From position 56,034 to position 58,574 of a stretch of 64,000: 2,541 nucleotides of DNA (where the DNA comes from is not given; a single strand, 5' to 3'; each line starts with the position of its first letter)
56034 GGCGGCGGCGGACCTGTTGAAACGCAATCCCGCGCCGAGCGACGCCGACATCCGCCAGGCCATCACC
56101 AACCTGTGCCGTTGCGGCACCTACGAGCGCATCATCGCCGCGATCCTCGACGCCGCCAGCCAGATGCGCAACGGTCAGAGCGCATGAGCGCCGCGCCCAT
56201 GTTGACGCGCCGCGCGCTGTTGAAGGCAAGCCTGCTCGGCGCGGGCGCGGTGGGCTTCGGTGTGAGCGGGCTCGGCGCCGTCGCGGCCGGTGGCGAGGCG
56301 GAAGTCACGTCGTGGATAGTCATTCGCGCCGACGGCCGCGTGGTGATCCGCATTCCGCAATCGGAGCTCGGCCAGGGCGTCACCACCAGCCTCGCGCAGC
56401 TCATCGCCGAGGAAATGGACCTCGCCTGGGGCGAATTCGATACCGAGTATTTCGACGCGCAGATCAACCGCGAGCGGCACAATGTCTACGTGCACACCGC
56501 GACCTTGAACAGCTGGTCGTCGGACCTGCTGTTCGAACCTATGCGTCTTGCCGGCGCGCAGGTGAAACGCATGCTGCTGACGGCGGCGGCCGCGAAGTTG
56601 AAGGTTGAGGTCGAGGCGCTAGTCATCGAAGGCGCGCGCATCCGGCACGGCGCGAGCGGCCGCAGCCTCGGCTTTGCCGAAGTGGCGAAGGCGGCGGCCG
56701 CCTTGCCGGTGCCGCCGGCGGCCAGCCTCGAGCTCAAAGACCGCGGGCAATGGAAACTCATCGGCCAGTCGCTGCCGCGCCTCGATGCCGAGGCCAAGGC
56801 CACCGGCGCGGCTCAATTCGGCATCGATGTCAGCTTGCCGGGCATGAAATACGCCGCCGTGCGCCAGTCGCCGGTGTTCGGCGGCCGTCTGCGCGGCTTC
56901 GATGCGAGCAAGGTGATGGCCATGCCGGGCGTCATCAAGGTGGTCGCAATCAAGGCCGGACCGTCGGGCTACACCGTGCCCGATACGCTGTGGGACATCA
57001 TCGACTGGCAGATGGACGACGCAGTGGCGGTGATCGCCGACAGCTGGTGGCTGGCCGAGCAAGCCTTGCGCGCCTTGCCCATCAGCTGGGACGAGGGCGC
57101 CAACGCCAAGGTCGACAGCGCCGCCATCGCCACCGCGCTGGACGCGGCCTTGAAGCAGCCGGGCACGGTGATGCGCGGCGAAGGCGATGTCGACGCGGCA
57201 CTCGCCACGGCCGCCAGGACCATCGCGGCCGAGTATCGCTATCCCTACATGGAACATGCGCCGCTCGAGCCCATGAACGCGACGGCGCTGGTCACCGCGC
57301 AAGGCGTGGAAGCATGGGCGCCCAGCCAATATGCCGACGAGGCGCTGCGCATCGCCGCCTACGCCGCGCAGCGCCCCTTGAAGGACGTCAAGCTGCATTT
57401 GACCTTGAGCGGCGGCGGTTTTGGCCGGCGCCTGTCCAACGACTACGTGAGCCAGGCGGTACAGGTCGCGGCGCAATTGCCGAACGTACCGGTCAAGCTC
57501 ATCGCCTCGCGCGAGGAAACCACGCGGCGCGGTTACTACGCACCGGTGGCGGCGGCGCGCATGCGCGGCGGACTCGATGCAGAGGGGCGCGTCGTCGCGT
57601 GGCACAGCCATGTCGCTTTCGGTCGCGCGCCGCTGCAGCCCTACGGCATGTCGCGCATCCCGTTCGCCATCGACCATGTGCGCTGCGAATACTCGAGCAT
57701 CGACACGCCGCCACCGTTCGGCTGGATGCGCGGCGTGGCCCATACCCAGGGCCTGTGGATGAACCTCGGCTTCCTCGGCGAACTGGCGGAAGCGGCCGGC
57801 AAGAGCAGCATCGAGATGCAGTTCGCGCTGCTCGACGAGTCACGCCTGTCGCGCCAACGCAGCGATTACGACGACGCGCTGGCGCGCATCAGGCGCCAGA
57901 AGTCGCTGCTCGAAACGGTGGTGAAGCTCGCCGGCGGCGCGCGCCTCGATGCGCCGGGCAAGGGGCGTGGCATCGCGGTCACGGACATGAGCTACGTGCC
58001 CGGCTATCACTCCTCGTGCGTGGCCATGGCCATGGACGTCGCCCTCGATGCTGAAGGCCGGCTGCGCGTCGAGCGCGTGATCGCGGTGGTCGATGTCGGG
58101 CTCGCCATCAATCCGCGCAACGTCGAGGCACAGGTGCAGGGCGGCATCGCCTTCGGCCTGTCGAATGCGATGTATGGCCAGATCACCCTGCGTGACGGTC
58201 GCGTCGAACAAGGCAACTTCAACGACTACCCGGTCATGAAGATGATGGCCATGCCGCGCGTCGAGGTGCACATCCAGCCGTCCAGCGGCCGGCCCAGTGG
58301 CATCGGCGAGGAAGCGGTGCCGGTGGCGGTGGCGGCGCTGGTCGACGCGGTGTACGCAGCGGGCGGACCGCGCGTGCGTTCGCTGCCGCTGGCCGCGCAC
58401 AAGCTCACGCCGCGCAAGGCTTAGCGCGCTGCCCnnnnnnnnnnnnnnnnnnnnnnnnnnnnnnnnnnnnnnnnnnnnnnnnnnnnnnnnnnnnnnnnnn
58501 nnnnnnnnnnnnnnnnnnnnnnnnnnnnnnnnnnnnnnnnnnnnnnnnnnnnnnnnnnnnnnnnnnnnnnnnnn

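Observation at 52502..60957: Compact, translationally coupled cluster combining a NicX-like ring-cleavage dioxygenase, an IorAB-like Mo-hydroxylase, an HExxH protein and an amidase (candidate new N-heterocycle pathway)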

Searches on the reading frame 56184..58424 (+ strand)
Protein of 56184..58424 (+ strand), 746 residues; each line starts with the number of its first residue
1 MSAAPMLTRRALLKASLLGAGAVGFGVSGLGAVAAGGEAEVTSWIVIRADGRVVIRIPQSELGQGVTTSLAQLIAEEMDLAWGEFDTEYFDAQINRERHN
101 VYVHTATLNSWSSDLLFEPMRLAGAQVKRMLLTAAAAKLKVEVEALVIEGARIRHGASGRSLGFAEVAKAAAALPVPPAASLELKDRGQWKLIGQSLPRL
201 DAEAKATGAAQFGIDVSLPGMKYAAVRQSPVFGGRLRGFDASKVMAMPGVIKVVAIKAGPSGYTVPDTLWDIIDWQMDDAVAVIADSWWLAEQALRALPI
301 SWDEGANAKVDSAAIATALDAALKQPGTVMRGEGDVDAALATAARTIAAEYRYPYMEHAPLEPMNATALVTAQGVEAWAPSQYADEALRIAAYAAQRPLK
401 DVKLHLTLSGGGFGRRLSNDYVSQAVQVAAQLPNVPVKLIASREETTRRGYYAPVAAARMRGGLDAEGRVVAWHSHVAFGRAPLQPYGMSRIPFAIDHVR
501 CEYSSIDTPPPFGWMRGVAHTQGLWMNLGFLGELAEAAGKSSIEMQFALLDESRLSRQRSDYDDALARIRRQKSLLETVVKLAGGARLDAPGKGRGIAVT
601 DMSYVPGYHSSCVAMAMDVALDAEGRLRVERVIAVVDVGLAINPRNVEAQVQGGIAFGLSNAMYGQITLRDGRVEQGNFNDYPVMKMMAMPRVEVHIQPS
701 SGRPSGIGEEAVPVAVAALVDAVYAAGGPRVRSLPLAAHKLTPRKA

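Call 5: search_protein_families(library=pfam, proteins=[window:56184-58424:+], max_evalue=0.01)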
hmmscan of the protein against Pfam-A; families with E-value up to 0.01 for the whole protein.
window:56184-58424:+ (746 aa): 3 families
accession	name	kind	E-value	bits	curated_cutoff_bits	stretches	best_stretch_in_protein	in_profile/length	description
PF20256.3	MoCoBD_2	-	2.6e-31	109.6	27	2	604-691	194-283/283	Molybdopterin cofactor-binding domain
PF02738.23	MoCoBD_1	-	2.7e-24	86.1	27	1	331-545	11-239/244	Molybdopterin cofactor-binding domain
PF01315.27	Ald_Xan_dh_C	-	3e-05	24.7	31.3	1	207-304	1-108/110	Aldehyde oxidase and xanthine dehydrogenase, a/b hammerhead domain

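Call 6: search_protein_families(library=ncbifam, proteins=[window:56184-58424:+], max_evalue=0.01)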
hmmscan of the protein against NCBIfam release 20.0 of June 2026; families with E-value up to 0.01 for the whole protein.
window:56184-58424:+ (746 aa): 13 families
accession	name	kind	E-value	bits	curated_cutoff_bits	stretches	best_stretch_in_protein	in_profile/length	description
NF043082.1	XdhA_XDHase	equivalog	6.9e-45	153.4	780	3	193-474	1-305/758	xanthine dehydrogenase subunit XdhA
TIGR03194.1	4hydrxCoA_A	equivalog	7.4e-45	153.6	994.55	3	592-741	592-742/746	4-hydroxybenzoyl-CoA reductase subunit alpha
NF007426.0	PRK09970.1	equivalog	6.1e-39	133.7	916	3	191-447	4-281/761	xanthine dehydrogenase molybdenum-binding subunit XdhA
TIGR03311.1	Se_dep_XDH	equivalog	2e-38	132.1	830.45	2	191-547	160-537/848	selenium-dependent xanthine dehydrogenase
NF041018.1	glyceraldDH_alpha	equivalog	1.6e-34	119.4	790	3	614-739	608-738/741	glyceraldehyde dehydrogenase subunit alpha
NF041671.1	peri_hyde_PaoC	equivalog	2.1e-30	105.8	1180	2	189-474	14-306/735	aldehyde oxidoreductase molybdenum-binding subunit PaoC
NF040766.1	CODH_aero_grp5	exception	2.9e-23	82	950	3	620-741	653-781/785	aerobic carbon-monoxide dehydrogenase large subunit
TIGR03196.1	pucD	equivalog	1.1e-22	80.2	783.65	2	193-498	3-315/763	xanthine dehydrogenase subunit D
TIGR02965.1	xanthine_xdhB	equivalog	5e-21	74.6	849.5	2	198-473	6-288/758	xanthine dehydrogenase molybdopterin binding subunit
TIGR02416.1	CO_dehy_Mo_lg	equivalog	2.5e-20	72.3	991.15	2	616-736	634-762/770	aerobic carbon-monoxide dehydrogenase large subunit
NF045668.1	pterin_aldehy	equivalog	1.4e-16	59.8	1100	2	181-483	163-489/905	molybdopterin-dependent aldehyde oxidoreductase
TIGR02969.1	mam_aldehyde_ox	subfamily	0.00021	18.9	1912.3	0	193-473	576-860/1330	aldehyde oxidase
TIGR03313.1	Se_sel_red_Mo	hypoth_equivalog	0.0011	16.7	1101.9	0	185-266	160-241/951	molybdopterin-dependent oxidoreductase Mo/Fe-S-binding subunit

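Call 25: search_solved_structures(query=window:56184-58424:+, max_evalue=0.00001)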
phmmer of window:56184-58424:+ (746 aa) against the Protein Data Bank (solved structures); distinct sequences matched with E-value up to 0.00001: 19.
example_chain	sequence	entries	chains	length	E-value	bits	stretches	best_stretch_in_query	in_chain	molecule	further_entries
8gy3_C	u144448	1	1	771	4.5e-52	180.6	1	32-737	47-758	Large subunit of aldehyde dehydrogenase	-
5g5h_C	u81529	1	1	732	1.1e-26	96.6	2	189-630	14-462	Aldehyde oxidoreductase molybdenum-binding subunit PaoC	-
5g5g_C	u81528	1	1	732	3.6e-26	95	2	189-552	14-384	PUTATIVE XANTHINE DEHYDROGENASE YAGS FAD-BINDING SUBUNIT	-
1rm6_A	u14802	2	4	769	1.4e-24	89.7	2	614-742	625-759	4-hydroxybenzoyl-CoA reductase alpha subunit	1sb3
7dqx_A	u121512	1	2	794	4.9e-18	68.1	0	279-477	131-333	6-hydroxypseudooxynicotine dehydrogenase complex subunit gamma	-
5y6q_C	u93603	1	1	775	1.1e-17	67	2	601-741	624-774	Aldehyde oxidase large subunit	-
8uem_A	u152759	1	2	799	1.1e-16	63.6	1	626-737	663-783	Carbon monoxide dehydrogenase (Large chain), CoxL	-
1dgj_A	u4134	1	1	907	4.1e-16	61.7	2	182-488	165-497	ALDEHYDE OXIDOREDUCTASE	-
3hrd_A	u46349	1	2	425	5.4e-15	58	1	190-547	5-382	Nicotinate dehydrogenase large molybdopterin subunit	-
4zoh_A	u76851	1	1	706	1e-13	53.8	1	619-740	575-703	Putative oxidoreductase molybdopterin-binding subunit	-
1ffu_B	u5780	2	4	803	2e-13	52.8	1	194-453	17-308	CUTL, MOLYBDOPROTEIN OF CARBON MONOXIDE DEHYDROGENASE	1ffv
1zxi_B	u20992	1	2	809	8.2e-12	47.5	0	206-478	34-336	Carbon monoxide dehydrogenase large chain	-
1n5w_B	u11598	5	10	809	1.1e-11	47.2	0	206-478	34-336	Carbon monoxide dehydrogenase large chain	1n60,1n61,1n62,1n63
3hrd_B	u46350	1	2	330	1.5e-11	46.7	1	581-736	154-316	Nicotinate dehydrogenase medium molybdopterin subunit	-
2w55_B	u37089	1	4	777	1.2e-10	43.6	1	193-471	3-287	XANTHINE DEHYDROGENASE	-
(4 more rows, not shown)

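Call 39: search_dna_similar(query=window:56184-58421:+, collection=plasmids, mode=protein, max_rows=25)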
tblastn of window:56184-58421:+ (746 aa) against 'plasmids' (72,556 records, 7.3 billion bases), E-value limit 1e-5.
Records with a match: 795; places in all: 1234; records where one place covers at least 80% of the query: 584.
Best place of each record, by identity: <60% 795.
By first word of the organism name: Sinorhizobium 150; Ralstonia 137; Rhizobium 99; Pseudosulfitobacter 58; Azospirillum 23; Sulfitobacter 18; Burkholderia 16; Leisingera 15; Agrobacterium 14; Paraburkholderia 14; and 95 more.
By predicted mobility (MOB-suite, as given by PLSDB): non-mobilizable 418; mobilizable 189; conjugative 188.
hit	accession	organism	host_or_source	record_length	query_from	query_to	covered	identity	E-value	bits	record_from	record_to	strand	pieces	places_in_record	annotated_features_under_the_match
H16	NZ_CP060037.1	Sphingobium fuliginis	-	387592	43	745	94%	46.5%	1e-175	566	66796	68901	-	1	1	nicotine dehydrogenase subunit L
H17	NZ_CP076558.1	Sphingobium xenophagum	bacteria,La Roche-Posay thermal water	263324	43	745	94%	46.1%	6e-175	563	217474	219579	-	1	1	nicotine dehydrogenase subunit L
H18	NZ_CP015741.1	Shinella sp. HZN7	-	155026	43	736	93%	43.1%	6e-155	506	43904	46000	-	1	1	ndhA: nicotine dehydrogenase subunit alpha NdhA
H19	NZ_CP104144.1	Rhizobium sullae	Sulla coronaria,cell culture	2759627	42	742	94%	37.8%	7e-104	357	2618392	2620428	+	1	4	record has no annotation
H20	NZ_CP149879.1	Sinorhizobium medicae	Medicago sativa,Cell Culture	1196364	42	741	94%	37.4%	2e-104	359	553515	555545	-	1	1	record has no annotation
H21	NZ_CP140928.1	Sinorhizobium medicae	Medicago lupulina,whole organism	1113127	42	741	94%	37.4%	3e-104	358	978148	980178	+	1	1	record has no annotation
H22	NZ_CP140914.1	Sinorhizobium medicae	Medicago lupulina,whole organism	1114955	42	741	94%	37.4%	3e-104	358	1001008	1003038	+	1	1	record has no annotation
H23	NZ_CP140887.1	Sinorhizobium medicae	Medicago lupulina,whole organism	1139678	42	741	94%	37.4%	3e-104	358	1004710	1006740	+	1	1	none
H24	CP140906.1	Sinorhizobium medicae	Medicago lupulina,whole organism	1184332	42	741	94%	37.4%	3e-104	358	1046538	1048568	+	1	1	molybdopterin cofactor-binding domain-containing protein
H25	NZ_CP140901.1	Sinorhizobium medicae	Medicago lupulina,whole organism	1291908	42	741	92%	38.0%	3e-94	373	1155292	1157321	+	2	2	record has no annotation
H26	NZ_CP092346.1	Rhizobium gallicum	Phaseolus vulgaris,Cell culture,nodule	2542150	42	736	93%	37.6%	1e-100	348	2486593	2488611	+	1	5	none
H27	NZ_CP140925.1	Sinorhizobium medicae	Medicago lupulina,whole organism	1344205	42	741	94%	37.3%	2e-103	356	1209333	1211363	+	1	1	record has no annotation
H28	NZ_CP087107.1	Methylobacterium sp. NMS14P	Coffea arabica,Pure culture,root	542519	42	736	93%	37.5%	6e-103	355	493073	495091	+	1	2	molybdopterin cofactor-binding domain-containing protein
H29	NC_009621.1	Sinorhizobium medicae WSM419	-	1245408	42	741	94%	37.3%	2e-89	356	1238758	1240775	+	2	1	record has no annotation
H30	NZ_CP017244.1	Rhizobium etli 8C-3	Phaseolus vulgaris,cell culture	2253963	42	736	93%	37.4%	1e-101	351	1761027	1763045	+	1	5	record has no annotation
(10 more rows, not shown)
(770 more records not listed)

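Call 40: get_annotated_region(hit=H16, flank=12000)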
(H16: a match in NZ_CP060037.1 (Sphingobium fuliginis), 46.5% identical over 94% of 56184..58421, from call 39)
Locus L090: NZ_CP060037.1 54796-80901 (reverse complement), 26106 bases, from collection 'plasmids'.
description: Sphingobium fuliginis strain KK22 plasmid p1, complete sequence
organism: Sphingobium fuliginis (NCBI taxid 336203)
taxonomy: Bacteria; Pseudomonadota; Alphaproteobacteria; Sphingomonadales; Sphingomonadaceae; Sphingobium; Sphingobium fuliginis
host: -; source: -; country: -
typing (MOB-suite, as given by PLSDB): conjugative; replicon rep_cluster_647; relaxase MOBP; mating-pair formation MPF_T
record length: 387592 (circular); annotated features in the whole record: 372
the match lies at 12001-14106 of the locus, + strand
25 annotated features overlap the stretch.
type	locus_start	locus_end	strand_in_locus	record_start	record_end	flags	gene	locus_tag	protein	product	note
CDS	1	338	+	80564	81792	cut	-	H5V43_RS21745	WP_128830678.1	IS3 family transposase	-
CDS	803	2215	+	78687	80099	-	-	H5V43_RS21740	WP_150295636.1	IS4 family transposase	-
CDS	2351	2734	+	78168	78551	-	-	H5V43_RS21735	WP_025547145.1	transposase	-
CDS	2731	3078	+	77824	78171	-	tnpB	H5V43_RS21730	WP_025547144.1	IS66 family insertion sequence element accessory protein TnpB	-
CDS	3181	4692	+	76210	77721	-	-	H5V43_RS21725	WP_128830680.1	IS66 family transposase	-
CDS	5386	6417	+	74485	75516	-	-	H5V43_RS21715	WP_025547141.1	MDR family oxidoreductase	-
CDS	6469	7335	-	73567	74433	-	-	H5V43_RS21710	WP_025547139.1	NAD(P)H-binding protein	-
CDS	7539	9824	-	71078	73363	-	-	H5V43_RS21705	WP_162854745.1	TonB-dependent receptor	GO:0015891 - siderophore transport [Evidence IEA]; GO:0055085 - transmembrane transport [Evidence IEA]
CDS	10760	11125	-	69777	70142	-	-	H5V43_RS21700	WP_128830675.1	hypothetical protein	-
CDS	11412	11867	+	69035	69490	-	-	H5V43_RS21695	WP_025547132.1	nicotine dehydrogenase subunit S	-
CDS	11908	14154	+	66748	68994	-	-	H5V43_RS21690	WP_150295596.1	nicotine dehydrogenase subunit L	-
CDS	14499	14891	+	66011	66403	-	-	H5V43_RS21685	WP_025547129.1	transposase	GO:0006313 - DNA transposition [Evidence IEA]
CDS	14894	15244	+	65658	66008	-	tnpB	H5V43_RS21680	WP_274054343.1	IS66 family insertion sequence element accessory protein TnpB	-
CDS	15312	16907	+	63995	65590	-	-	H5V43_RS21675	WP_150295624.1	IS66 family transposase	-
CDS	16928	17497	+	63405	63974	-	-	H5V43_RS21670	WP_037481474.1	plasmid pRiA4b ORF-3 family protein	-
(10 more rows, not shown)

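Call 41: get_annotated_region(hit=H18, flank=12000)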
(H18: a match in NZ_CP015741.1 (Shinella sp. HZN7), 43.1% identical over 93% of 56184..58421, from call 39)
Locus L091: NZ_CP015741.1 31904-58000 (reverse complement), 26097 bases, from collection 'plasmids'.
description: Shinella sp. HZN7 plasmid pShin-05, complete sequence
organism: Shinella sp. HZN7 (NCBI taxid 879274)
taxonomy: Bacteria; Pseudomonadota; Alphaproteobacteria; Hyphomicrobiales; Rhizobiaceae; Shinella; Shinella sp. HZN7
host: -; source: -; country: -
typing (MOB-suite, as given by PLSDB): conjugative; replicon rep_cluster_440; relaxase MOBQ; mating-pair formation MPF_T
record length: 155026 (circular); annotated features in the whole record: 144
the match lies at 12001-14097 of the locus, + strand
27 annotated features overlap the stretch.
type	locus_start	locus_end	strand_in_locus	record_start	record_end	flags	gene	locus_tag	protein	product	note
CDS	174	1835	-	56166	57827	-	-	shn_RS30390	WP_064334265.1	transposase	-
CDS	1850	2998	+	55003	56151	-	-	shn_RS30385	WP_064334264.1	RHE_PE00001 family protein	-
CDS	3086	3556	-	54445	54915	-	-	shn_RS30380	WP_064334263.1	hypothetical protein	-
CDS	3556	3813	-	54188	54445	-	-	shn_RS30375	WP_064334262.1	hypothetical protein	-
CDS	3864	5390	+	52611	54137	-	istA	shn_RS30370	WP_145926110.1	IS21 family transposase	-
CDS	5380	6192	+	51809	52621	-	istB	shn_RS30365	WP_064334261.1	IS21-like element helper ATPase IstB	-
CDS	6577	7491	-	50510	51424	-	-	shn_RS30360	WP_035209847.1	LysR family transcriptional regulator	-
CDS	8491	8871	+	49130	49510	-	-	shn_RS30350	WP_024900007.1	glutathione S-transferase N-terminal domain-containing protein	-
CDS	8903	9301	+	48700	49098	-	-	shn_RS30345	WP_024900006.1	DoxX family protein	-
CDS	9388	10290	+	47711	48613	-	-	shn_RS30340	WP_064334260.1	NADP-dependent oxidoreductase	-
CDS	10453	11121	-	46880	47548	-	-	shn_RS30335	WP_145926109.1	TetR/AcrR family transcriptional regulator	GO:0006355 - regulation of DNA-templated transcription [Evidence IEA]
CDS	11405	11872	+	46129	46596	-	-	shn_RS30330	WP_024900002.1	(2Fe-2S)-binding protein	-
CDS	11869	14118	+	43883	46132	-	ndhA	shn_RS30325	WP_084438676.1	nicotine dehydrogenase subunit alpha NdhA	-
CDS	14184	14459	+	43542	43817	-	-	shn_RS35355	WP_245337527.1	plastocyanin/azurin family copper-binding protein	-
CDS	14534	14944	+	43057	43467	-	-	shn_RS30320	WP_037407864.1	transposase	GO:0006313 - DNA transposition [Evidence IEA]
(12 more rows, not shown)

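Call 64: find_homologous_proteins(query=window:56184-58421:+, max_evalue=1e-50)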
Query window:56184-58421:+ (746 aa): 4451 proteins with E <= 1e-50 among 8000 candidates; the best 120 are listed.
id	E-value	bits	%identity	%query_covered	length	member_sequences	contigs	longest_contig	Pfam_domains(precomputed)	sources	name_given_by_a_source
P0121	0.0e+0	1622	99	100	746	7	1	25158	PF02738.24,PF20256.4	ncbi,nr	ncbi:MAG: xanthine dehydrogenase family protein molybdopterin-binding subunit [Proteobacteria bacter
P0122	0.0e+0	1421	85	99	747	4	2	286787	PF02738.24,PF20256.4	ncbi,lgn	-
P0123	0.0e+0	1330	81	99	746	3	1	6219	PF02738.24,PF20256.4,PF01315.28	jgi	jgi:isoquinoline 1-oxidoreductase beta subunit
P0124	0.0e+0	1328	81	100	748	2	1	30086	PF02738.24,PF20256.4,PF01315.28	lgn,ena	-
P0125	0.0e+0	1310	80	99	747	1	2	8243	PF02738.24,PF20256.4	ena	-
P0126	0.0e+0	1305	79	100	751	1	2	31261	PF02738.24,PF20256.4,PF01315.28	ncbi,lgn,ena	-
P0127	0.0e+0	1302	79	100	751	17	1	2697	PF02738.24,PF20256.4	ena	-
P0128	0.0e+0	1139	69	99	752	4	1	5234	PF02738.24,PF20256.4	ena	-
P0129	0.0e+0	1124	71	99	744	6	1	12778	PF02738.24,PF20256.4,PF01315.28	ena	-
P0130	0.0e+0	1101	67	99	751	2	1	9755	PF02738.24,PF20256.4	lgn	-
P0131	0.0e+0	1093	66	100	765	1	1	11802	PF02738.24,PF20256.4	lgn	-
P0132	0.0e+0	1081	67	99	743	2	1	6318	PF02738.24,PF20256.4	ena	-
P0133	0.0e+0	1080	66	99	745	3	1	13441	PF02738.24,PF20256.4,PF01315.28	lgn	-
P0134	0.0e+0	1073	67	98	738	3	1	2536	PF02738.24,PF20256.4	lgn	-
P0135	0.0e+0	1059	66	99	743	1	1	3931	PF02738.24,PF20256.4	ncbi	-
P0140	2.1e-298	1010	61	99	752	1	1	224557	PF02738.24,PF20256.4,PF01315.28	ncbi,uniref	ncbi:xanthine dehydrogenase family protein molybdopterin-binding subunit [Sphingosinicella xenopepti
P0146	1.4e-281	954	60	99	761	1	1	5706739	PF02738.24,PF20256.4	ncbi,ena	-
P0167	8.6e-258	876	56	99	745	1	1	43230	PF02738.24,PF20256.4,PF01315.28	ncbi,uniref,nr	ncbi:xanthine dehydrogenase family protein molybdopterin-binding subunit [Ruegeria sp. Ofav3-42]|uni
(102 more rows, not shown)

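Call 65: find_encoding_contigs(protein=P0140, flank=10000, max_places=1)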
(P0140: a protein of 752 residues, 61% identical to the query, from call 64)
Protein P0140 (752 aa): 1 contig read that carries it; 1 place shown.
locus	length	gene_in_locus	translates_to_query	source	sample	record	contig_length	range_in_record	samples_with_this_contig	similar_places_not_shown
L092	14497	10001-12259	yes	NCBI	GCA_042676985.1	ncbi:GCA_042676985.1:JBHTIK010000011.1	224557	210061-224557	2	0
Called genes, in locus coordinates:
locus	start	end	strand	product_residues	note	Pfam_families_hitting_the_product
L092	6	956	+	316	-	PF00135:COesterase (weak), PF20434:BD-FAE, PF07859:Abhydrolase_3, PF00326:Peptidase_S9 (faint)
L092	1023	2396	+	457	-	PF00860:Xan_ur_permease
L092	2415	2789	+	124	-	PF00034:Cytochrom_C (weak)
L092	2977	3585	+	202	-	PF00196:GerE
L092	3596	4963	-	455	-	PF00202:Aminotran_3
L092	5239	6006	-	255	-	PF00106:adh_short, PF08659:KR, PF23441:SDR (weak), PF13561:adh_short_C2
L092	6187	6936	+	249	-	PF17645:Amdase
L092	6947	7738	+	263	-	PF00561:Abhydrolase_1, PF12146:Hydrolase_4, PF12697:Abhydrolase_6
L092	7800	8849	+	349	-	PF26233:NicX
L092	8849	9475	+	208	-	PF00857:Isochorismatase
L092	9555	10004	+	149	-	PF00111:Fer2, PF01799:Fer2_2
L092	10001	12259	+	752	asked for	PF20256:MoCoBD_2, PF01315:Ald_Xan_dh_C (weak), PF02738:MoCoBD_1, PF20256:MoCoBD_2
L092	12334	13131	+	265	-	PF00106:adh_short, PF08659:KR, PF13561:adh_short_C2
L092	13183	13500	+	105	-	PF00111:Fer2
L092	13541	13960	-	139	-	PF00248:Aldo_ket_red (weak)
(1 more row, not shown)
